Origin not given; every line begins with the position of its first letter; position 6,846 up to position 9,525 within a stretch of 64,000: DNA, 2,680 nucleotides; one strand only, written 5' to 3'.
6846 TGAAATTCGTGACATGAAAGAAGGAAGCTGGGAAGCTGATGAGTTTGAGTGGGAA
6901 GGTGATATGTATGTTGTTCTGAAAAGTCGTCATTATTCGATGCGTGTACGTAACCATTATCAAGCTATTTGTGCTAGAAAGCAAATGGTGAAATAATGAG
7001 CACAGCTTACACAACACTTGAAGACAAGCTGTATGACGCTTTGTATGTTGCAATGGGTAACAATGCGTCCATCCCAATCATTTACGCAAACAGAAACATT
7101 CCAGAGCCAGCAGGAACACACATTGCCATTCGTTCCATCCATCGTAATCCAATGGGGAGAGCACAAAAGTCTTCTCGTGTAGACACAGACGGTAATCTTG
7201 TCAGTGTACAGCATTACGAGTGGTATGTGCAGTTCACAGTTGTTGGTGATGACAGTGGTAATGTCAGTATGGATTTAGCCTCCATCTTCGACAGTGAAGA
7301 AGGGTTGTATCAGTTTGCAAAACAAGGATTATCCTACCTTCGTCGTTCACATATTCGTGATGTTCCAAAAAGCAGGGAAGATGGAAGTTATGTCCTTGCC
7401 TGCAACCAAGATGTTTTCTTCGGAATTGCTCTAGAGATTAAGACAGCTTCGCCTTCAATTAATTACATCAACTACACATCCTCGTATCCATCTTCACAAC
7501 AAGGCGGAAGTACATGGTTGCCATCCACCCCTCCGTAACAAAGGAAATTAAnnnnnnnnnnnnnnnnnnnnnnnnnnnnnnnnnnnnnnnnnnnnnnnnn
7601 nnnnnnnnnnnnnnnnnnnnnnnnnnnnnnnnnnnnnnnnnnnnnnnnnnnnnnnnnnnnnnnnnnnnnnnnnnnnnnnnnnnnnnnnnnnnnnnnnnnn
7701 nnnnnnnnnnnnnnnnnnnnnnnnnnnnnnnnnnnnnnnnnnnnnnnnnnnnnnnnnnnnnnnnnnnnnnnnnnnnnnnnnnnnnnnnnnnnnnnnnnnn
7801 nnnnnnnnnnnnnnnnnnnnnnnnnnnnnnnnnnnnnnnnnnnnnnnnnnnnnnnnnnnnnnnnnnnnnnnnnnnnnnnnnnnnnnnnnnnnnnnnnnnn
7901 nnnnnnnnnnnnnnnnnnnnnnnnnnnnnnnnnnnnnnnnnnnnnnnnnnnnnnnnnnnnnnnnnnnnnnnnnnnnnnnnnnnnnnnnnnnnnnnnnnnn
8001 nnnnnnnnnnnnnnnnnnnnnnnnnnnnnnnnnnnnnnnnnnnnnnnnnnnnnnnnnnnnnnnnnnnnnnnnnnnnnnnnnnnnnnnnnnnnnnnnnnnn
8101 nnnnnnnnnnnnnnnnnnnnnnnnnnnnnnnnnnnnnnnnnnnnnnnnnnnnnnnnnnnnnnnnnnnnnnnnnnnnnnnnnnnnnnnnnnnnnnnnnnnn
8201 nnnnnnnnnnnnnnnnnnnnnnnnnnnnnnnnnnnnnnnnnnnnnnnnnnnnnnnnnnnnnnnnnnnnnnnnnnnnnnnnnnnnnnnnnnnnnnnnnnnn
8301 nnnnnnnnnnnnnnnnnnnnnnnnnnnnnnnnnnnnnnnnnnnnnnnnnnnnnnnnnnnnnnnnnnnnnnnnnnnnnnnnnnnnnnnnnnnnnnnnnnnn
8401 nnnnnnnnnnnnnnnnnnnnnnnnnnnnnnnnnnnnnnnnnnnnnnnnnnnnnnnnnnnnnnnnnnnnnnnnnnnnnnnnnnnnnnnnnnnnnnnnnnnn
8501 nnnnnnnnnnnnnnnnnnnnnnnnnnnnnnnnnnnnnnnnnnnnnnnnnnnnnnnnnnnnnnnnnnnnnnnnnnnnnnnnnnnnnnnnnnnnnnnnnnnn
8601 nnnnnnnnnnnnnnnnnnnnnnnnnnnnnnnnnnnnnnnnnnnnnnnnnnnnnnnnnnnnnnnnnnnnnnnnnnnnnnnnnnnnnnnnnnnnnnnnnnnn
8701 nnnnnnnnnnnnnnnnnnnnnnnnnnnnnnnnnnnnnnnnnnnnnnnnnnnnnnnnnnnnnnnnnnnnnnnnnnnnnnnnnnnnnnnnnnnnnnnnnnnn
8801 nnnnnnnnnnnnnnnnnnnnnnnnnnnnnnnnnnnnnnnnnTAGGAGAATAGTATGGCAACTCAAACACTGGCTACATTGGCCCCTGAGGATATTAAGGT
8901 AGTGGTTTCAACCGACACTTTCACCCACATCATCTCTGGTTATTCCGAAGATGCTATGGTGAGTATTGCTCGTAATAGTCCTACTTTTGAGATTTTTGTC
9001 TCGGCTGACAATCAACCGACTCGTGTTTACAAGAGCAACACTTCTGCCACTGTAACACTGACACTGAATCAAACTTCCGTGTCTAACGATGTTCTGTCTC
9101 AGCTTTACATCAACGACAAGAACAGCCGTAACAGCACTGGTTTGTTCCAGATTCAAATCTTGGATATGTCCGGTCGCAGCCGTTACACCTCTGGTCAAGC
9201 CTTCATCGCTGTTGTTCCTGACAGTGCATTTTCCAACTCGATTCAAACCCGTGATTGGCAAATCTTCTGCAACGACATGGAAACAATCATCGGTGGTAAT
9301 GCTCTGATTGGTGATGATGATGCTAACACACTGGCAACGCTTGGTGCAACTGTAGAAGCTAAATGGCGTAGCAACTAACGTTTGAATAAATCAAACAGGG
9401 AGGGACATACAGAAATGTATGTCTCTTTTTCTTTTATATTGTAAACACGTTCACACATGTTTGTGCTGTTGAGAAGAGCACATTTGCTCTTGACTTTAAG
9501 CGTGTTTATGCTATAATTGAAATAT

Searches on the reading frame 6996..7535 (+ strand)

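Call 60: search_protein_families(library=phrogs, proteins=[window:6996-7535:+], max_evalue=0.001)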
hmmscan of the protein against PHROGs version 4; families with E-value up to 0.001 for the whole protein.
window:6996-7535:+ (180 aa): 3 families
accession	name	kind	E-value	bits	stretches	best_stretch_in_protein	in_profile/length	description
phrog_7975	-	connector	5.3e-08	33.6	1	7-135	9-136/182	tail terminator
phrog_4087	-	unknown function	7.4e-08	33.3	1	4-158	3-162/189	-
phrog_1876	-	unknown function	5.9e-05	23.8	1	7-132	7-135/172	-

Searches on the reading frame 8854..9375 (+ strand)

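Call 60: search_protein_families(library=phrogs, proteins=[window:8854-9375:+], max_evalue=0.001)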
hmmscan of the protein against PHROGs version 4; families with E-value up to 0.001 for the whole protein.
window:8854-9375:+ (174 aa): 1 family
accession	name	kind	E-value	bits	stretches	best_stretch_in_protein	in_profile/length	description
phrog_280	-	head and packaging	3.3e-34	118.9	1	5-150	2-141/143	virion structural protein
